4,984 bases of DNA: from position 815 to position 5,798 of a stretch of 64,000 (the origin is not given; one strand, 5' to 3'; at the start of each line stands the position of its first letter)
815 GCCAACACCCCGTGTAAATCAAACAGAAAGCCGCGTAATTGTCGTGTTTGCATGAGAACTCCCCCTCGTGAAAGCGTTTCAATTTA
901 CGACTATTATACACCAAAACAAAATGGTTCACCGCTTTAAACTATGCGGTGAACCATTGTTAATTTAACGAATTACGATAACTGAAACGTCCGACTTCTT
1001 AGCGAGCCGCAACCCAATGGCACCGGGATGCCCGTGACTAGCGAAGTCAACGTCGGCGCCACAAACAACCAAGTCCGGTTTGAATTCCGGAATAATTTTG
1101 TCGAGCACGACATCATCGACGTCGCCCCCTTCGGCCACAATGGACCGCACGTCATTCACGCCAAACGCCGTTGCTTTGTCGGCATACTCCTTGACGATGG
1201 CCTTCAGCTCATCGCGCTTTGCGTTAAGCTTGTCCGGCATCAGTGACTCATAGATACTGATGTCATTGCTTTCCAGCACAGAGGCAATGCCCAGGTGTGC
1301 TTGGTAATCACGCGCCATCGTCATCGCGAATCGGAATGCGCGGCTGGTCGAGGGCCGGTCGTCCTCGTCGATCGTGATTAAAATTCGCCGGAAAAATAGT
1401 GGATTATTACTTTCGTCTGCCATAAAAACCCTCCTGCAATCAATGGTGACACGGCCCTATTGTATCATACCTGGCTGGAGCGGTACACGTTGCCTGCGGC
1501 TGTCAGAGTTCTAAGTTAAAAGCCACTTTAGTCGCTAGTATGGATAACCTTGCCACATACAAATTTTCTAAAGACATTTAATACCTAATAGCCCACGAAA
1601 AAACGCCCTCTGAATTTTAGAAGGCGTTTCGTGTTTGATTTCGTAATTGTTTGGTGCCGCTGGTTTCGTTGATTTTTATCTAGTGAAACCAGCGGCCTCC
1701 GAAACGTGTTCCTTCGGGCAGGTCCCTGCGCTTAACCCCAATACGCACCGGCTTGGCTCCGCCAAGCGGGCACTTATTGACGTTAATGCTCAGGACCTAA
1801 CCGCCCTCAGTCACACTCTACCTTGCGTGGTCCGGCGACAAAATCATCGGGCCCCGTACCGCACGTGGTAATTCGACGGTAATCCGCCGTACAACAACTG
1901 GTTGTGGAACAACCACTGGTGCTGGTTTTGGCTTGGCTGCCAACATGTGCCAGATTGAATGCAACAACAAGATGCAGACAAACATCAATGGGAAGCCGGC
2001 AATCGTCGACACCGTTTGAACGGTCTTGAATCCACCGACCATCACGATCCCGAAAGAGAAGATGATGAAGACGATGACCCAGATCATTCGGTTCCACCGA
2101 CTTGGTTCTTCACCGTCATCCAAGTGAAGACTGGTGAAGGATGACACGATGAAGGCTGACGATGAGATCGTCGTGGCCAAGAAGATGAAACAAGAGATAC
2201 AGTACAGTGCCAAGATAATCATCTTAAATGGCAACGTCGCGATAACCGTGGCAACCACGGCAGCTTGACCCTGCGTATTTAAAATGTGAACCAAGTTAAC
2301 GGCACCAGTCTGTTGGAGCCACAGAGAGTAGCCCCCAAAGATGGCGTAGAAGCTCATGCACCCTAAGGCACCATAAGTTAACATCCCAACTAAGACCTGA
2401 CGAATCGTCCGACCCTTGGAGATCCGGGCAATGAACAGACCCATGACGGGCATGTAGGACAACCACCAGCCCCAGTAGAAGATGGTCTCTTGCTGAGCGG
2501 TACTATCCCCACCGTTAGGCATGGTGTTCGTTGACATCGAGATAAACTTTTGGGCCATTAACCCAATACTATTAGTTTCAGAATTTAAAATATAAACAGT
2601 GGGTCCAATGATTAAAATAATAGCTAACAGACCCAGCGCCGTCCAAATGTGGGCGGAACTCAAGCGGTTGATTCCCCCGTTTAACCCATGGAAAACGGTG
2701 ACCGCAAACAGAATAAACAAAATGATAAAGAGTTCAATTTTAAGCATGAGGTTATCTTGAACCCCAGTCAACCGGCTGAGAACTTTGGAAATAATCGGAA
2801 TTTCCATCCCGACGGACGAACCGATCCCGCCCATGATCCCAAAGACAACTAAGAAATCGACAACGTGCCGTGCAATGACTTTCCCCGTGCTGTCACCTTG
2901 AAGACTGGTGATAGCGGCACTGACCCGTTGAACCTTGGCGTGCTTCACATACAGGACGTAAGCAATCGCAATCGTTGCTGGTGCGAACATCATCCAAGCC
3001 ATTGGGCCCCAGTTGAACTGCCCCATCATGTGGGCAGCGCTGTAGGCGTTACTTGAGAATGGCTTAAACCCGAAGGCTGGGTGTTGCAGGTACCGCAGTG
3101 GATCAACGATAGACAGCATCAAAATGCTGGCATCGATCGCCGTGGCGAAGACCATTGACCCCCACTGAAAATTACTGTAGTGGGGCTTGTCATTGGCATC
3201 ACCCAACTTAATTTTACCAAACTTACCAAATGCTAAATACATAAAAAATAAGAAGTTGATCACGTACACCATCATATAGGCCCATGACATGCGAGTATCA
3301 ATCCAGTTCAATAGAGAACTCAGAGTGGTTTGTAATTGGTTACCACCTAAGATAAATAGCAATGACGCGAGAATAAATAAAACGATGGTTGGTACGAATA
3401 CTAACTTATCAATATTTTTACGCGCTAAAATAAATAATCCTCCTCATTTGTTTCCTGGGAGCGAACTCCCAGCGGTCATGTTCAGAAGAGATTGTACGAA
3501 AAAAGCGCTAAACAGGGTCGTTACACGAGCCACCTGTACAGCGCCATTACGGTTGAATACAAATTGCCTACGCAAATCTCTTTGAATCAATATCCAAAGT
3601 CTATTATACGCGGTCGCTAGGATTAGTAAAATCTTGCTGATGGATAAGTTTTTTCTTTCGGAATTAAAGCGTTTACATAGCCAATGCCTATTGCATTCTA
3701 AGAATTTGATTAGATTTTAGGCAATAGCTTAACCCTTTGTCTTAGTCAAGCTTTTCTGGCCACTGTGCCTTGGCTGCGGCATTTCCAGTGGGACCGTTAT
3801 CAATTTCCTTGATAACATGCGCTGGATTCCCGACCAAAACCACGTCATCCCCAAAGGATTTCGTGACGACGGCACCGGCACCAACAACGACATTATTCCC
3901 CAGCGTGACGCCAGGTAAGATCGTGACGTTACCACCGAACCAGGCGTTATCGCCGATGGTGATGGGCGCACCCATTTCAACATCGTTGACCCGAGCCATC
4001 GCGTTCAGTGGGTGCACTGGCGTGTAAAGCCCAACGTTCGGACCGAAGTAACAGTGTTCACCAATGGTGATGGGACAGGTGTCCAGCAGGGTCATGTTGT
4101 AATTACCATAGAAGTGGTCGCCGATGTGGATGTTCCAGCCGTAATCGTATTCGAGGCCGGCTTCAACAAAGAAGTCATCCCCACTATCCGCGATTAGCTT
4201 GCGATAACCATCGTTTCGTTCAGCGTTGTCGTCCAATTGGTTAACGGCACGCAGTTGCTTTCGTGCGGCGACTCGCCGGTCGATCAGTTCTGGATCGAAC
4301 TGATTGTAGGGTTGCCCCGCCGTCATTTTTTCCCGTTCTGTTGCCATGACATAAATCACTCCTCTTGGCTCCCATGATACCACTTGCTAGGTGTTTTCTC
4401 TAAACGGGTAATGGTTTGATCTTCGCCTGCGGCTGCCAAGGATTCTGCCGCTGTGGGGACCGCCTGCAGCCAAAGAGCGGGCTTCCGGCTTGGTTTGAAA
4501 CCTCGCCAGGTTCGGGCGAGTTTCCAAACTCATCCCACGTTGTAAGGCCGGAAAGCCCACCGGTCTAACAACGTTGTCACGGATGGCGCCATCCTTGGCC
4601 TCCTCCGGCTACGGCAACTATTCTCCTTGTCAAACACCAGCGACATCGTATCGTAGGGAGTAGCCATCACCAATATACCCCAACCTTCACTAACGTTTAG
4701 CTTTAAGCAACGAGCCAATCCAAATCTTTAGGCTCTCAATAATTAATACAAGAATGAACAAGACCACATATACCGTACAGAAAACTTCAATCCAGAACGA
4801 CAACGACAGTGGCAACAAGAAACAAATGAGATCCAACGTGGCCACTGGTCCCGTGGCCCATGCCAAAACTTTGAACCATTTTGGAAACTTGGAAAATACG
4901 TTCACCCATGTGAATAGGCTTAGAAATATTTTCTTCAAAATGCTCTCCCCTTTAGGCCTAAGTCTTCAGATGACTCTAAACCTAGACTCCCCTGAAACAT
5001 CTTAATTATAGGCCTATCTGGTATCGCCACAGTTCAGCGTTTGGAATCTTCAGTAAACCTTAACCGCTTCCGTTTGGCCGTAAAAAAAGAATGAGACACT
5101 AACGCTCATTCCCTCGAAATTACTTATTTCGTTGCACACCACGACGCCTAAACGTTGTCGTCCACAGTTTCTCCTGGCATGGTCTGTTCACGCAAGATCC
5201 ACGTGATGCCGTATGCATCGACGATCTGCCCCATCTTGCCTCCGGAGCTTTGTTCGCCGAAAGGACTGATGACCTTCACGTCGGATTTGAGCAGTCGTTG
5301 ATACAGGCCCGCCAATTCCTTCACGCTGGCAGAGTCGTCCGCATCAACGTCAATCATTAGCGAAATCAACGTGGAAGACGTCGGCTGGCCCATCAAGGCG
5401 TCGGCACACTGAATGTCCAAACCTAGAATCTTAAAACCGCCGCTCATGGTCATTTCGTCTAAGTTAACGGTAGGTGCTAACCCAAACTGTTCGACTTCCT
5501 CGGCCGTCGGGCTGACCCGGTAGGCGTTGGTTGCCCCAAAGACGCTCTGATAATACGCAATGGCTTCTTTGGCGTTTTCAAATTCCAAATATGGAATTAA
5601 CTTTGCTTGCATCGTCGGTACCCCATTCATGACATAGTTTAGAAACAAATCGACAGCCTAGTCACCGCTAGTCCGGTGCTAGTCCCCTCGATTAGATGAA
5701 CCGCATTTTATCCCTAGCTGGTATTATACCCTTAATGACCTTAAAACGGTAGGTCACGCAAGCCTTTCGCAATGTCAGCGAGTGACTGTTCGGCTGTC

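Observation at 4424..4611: BOX-like modular intergenic repeat family: five clear copies plus fragments in 26 kb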

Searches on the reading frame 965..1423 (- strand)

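Call 73: search_protein_families(library=pfam, proteins=[window:965-1423:-], max_evalue=0.001)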
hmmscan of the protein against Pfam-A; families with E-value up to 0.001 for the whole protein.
window:965-1423:- (152 aa): 1 family
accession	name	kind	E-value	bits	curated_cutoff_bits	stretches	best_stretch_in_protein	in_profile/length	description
PF00582.32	Usp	-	1.6e-11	45.3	24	1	11-152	2-141/141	Universal stress protein family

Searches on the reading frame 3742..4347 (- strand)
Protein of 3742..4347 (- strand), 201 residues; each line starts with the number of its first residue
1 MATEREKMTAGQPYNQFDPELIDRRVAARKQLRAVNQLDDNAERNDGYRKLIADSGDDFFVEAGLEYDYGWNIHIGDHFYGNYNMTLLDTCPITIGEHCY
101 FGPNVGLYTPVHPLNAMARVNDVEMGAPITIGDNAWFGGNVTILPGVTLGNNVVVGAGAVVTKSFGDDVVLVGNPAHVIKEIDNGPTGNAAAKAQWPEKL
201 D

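Call 73: search_protein_families(library=pfam, proteins=[window:3742-4347:-], max_evalue=0.001)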
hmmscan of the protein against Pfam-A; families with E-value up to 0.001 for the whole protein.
window:3742-4347:- (201 aa): 3 families
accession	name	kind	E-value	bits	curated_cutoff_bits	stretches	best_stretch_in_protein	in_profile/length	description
PF14602.12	Hexapep_2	-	2.4e-14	53.2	27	1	128-163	1-34/34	Hexapeptide repeat of succinyl-transferase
PF00132.30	Hexapep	-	4.6e-13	48.7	27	1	129-163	2-36/36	Bacterial transferase hexapeptide (six repeats)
PF12464.13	Mac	-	6.5e-11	42.7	22.1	1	7-55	1-52/53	Maltose acetyltransferase hexapeptide capping motif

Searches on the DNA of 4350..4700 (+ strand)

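Call 12: search_rna_families(source=window, start=4350, end=4700, threshold=evalue, max_evalue=10, show_alignments=3)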
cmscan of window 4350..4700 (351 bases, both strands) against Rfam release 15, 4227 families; matches with E-value up to 10: 2.
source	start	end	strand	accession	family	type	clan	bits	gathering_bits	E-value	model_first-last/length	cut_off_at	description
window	4516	4538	+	RF02517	mir-1017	Gene; miRNA;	-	15.7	50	1.6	1-71/71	no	mir-1017 microRNA precursor family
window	4617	4631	-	RF02186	ST7-OT3_4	Gene; lncRNA;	-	9.2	80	8.4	59-73/73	no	ST7 overlapping transcript 3 conserved region 4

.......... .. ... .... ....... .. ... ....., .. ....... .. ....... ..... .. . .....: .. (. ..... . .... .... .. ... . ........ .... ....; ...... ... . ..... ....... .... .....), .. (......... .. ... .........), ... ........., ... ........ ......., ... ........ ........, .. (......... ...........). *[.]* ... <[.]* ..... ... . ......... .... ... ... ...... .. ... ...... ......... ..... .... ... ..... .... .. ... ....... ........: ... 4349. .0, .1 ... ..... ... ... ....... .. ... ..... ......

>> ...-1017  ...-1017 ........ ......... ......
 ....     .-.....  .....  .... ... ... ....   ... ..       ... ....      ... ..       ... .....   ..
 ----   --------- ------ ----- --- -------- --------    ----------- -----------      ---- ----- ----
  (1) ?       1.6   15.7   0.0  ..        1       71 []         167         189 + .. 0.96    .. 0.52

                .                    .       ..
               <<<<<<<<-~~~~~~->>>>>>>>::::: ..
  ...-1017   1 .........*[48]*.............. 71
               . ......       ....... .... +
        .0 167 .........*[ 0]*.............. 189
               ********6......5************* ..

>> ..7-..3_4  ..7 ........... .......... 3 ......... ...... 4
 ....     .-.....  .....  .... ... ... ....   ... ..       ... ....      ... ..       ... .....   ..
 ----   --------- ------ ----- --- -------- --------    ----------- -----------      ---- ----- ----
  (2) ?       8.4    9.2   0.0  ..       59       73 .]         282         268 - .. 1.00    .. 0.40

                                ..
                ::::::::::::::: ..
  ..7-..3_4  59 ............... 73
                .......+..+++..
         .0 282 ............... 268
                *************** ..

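Call 42: search_dna_similar(query=window:4400-4640:+, collection=phages, mode=distant, max_rows=15)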
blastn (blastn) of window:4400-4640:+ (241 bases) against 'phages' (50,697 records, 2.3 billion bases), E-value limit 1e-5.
No match.

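Call 62: build_rna_model(alignment_id=A3, structure=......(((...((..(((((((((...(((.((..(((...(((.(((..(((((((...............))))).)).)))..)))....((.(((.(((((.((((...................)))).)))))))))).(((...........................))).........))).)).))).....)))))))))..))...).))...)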
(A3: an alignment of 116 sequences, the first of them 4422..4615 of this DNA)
Model R1 built from alignment A3 (116 sequences, 226 columns); structure: as given.
model positions 190; base pairs 52; branch points 2; effective number of sequences 2.23; information 0.59 bits per position. Calibrated on 0.2 Mb of random sequence (short: E-values are rough).
structure used (alignment columns):
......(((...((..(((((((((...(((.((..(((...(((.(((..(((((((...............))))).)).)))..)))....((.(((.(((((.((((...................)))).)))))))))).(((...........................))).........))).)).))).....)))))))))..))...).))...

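Call 63: search_with_rna_model(model_id=R1, source=window, filters=off, max_evalue=10, show_alignments=2)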
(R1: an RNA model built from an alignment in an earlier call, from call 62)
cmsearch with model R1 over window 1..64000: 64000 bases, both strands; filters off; matches with E-value up to 10: 120.
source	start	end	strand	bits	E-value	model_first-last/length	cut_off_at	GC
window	25931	26116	-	183.5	1.9e-52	1-190/190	no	0.62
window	4422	4613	-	181.7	6e-52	1-190/190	no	0.62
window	18952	19060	-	83.5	3.6e-23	1-190/190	no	0.62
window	15355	15506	-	57.5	1.5e-15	1-190/190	no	0.51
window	7474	7645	-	44.7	8.2e-12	1-190/190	no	0.47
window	25930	26115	+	34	1.1e-08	1-190/190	no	0.62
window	4421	4612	+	30.9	9e-08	1-190/190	no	0.62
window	18951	19059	+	23.6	1.3e-05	1-190/190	no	0.62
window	30422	30510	+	12.1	0.029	1-190/190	no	0.56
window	20517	20584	-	10.8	0.072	1-190/190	no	0.62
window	10342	10400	-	10.2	0.1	1-190/190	no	0.36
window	10341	10399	+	10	0.12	1-190/190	no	0.37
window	18324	18364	+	9.8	0.14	1-190/190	no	0.54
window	6965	7029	-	8.5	0.33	1-190/190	no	0.57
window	23843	23922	-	8.4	0.35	1-190/190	no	0.57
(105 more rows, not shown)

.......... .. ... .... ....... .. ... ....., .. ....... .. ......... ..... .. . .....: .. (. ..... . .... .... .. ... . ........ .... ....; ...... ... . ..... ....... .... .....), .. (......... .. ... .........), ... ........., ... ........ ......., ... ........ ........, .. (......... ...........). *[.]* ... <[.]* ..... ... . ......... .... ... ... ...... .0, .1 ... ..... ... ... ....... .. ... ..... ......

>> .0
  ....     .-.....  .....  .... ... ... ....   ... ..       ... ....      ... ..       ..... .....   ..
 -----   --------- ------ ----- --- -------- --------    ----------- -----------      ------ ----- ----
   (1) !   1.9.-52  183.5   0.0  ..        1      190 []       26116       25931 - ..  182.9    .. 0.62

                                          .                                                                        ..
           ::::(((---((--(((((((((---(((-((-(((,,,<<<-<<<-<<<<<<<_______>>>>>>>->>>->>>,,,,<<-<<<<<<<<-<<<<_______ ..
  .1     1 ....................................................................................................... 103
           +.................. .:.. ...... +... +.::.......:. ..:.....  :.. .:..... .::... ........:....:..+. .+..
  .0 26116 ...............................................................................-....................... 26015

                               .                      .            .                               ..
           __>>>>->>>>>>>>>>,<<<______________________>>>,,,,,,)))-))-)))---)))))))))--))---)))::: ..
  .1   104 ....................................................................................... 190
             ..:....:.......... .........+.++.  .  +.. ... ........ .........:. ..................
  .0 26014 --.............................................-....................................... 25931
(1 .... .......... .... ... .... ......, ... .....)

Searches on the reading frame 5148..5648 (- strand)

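Call 73: search_protein_families(library=pfam, proteins=[window:5148-5648:-], max_evalue=0.001)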
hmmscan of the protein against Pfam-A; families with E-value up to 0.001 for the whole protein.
window:5148-5648:- (166 aa): 1 family
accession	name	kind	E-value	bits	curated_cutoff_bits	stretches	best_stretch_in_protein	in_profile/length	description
PF06983.19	3-dmu-9_3-mt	-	1.6e-05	25.9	24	1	16-150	2-113/116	3-demethylubiquinone-9 3-methyltransferase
